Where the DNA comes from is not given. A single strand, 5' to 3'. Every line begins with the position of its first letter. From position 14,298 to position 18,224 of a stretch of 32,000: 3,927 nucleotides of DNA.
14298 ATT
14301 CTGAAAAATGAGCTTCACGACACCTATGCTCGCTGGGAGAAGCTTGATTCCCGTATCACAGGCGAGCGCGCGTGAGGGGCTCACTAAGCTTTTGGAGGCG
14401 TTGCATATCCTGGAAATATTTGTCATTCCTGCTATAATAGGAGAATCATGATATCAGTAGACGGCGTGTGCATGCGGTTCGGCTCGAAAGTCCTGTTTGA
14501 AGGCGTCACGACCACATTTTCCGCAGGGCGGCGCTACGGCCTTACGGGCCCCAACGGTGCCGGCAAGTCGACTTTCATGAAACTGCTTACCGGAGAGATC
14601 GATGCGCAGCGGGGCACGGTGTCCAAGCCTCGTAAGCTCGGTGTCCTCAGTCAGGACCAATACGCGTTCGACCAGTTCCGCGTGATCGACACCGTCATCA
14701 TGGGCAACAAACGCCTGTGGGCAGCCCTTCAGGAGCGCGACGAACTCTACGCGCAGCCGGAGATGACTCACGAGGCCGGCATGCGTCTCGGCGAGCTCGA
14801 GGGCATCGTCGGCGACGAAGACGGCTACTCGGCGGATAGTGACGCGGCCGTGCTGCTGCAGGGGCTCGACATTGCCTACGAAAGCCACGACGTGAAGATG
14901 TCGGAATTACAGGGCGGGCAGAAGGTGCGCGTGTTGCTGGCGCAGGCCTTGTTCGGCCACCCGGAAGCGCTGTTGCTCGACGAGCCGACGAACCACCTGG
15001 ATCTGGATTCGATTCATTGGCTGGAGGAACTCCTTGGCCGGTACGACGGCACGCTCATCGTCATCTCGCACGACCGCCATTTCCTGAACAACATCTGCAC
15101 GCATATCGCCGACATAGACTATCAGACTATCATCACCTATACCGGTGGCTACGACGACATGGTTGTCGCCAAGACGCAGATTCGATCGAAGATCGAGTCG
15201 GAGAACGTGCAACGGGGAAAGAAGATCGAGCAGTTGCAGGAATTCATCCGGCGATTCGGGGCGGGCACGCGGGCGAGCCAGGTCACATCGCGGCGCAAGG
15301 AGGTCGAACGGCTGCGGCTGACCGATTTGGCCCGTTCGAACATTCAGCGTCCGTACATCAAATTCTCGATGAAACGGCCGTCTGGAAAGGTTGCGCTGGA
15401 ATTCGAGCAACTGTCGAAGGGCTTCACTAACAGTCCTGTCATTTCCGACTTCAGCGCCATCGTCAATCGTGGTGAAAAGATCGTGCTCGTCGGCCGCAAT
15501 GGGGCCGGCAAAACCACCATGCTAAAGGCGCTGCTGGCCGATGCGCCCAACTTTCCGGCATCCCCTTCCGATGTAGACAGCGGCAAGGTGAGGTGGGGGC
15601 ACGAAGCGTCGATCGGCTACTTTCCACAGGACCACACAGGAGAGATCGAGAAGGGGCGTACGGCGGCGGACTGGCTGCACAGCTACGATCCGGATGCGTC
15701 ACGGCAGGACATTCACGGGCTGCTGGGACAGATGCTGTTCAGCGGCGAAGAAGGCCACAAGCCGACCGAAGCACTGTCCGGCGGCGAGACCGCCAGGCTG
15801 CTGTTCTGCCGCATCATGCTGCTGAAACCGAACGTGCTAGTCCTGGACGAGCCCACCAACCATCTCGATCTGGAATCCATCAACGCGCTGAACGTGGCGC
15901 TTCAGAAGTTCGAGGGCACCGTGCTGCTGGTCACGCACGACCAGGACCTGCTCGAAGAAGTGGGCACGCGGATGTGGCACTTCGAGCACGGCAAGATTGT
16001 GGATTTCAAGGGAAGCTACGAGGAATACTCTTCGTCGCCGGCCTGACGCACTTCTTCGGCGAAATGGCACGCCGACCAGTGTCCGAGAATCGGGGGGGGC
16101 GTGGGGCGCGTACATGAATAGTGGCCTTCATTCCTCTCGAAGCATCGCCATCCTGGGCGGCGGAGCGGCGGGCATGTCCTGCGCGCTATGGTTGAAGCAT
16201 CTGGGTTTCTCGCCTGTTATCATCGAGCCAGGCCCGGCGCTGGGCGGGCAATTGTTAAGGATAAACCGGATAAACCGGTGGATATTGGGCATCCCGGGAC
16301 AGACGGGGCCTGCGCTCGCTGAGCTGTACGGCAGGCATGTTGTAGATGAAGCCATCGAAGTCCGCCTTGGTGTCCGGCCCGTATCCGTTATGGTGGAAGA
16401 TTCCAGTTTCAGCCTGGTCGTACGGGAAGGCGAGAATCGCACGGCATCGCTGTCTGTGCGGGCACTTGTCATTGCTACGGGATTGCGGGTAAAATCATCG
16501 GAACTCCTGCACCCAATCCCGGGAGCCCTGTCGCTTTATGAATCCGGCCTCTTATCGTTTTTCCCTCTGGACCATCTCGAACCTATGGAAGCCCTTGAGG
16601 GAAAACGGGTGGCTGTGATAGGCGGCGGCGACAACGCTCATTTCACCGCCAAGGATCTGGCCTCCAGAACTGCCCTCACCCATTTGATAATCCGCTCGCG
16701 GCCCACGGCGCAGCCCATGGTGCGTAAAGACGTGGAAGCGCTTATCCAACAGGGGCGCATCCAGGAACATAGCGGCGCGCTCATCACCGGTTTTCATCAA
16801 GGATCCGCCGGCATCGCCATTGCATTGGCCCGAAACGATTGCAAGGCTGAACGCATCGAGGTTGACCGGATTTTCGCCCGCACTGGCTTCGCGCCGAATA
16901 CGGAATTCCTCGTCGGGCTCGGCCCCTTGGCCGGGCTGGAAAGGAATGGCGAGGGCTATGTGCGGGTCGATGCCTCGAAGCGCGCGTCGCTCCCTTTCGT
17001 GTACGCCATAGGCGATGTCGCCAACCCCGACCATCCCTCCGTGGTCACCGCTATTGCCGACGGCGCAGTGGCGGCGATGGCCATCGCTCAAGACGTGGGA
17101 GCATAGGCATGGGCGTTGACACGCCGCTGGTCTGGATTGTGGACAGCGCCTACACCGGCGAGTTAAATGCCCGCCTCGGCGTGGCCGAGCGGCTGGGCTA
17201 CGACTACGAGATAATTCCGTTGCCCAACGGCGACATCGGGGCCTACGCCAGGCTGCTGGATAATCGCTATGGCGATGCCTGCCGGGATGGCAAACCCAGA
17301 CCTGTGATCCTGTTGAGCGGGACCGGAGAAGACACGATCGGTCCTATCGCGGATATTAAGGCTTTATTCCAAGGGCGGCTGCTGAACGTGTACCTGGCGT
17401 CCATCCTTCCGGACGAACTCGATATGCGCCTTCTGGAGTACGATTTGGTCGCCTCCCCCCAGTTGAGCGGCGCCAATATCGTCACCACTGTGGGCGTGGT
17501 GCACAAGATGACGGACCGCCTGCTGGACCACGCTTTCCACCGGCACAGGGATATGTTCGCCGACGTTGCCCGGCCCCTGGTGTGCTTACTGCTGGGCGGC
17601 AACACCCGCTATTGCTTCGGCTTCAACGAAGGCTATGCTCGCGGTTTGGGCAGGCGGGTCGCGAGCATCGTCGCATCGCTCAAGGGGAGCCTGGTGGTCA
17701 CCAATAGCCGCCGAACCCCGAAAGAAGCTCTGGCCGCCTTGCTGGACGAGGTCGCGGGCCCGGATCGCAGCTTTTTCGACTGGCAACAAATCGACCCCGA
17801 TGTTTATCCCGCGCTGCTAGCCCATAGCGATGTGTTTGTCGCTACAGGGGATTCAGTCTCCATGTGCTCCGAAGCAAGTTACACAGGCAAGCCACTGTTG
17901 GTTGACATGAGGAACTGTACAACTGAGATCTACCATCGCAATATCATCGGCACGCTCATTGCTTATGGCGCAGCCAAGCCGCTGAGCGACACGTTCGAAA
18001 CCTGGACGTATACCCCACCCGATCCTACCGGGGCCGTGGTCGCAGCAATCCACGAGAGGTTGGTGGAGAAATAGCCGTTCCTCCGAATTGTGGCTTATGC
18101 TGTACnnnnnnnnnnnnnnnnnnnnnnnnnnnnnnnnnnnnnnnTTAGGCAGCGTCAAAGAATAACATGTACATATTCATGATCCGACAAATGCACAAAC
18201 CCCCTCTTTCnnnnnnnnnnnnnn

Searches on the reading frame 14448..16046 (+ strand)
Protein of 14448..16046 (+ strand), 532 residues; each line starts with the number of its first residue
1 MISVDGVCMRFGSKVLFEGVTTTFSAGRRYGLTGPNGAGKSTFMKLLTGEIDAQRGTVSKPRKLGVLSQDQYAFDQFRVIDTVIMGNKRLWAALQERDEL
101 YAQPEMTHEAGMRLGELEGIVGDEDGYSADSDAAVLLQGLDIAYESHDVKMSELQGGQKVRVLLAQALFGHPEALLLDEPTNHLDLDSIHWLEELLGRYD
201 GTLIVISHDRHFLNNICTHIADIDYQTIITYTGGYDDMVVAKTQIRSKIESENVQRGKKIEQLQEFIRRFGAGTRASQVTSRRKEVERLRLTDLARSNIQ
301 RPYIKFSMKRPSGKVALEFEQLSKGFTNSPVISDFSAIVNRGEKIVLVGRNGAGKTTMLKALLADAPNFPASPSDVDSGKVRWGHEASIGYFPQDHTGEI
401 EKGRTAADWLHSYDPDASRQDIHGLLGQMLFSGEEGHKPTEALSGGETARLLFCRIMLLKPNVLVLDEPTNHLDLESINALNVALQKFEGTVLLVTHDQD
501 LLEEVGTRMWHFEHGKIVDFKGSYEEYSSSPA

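Call 8: search_protein_families(library=pfam, proteins=[window:14448-16046:+], max_evalue=0.001)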
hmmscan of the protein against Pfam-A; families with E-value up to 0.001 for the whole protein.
window:14448-16046:+ (532 aa): 19 families
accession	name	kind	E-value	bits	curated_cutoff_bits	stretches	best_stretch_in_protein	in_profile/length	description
PF00005.33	ABC_tran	-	7e-44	150.2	25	2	18-182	2-137/137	ABC transporter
PF12848.13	ABC_tran_Xtn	-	2.3e-18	66.5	25.9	1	222-304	2-83/85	ABC transporter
PF13304.12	AAA_21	-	7.9e-17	62.7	27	0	346-369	3-26/304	AAA domain, putative AbiEii toxin, Type IV TA system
PF02463.25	SMC_N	-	7.6e-10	39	40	0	345-362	27-44/220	RecF/RecN/SMC N terminal domain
PF13555.12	AAA_29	-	5.2e-08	32.9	27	0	17-44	12-39/61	P-loop containing region of AAA domain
PF13401.12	AAA_22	-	2.3e-07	31.6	27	0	345-486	8-109/130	AAA domain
PF03193.22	RsgA_GTPase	-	1e-06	29.1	30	0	28-65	107-144/174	RsgA GTPase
PF13604.12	AAA_30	-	2e-06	28.1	27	0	344-362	20-38/191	AAA domain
PF13476.12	AAA_23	-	8.4e-06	27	27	0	345-362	22-39/201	AAA domain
PF01926.29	MMR_HSR1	-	1.7e-05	25.3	21.9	0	30-83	2-54/113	50S ribosome-binding GTPase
PF02367.23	TsaE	-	2.9e-05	24.5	26.6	0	335-365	14-44/128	Threonylcarbamoyl adenosine biosynthesis protein TsaE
PF13238.12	AAA_18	-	0.00014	22.7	29.4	0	345-404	1-55/128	AAA domain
PF00004.35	AAA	-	0.0002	22.3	21.2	0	345-366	1-22/131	ATPase family associated with various cellular activities (AAA)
PF13521.12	AAA_28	-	0.0002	22.1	27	0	344-365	1-22/164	AAA domain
PF13175.12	AAA_15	-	0.0002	21.5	32.1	0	344-362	25-43/374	AAA ATPase domain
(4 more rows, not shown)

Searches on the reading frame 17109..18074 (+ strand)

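Call 9: search_protein_families(library=pfam, proteins=[window:17109-18074:+], max_evalue=0.001)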
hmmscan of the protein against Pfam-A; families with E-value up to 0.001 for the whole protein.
window:17109-18074:+ (321 aa): 1 family
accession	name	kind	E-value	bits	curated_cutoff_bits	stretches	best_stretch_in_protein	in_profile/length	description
PF06258.17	Mito_fiss_Elm1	-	7.8e-44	150.4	27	1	17-318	2-304/304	Mitochondrial fission ELM1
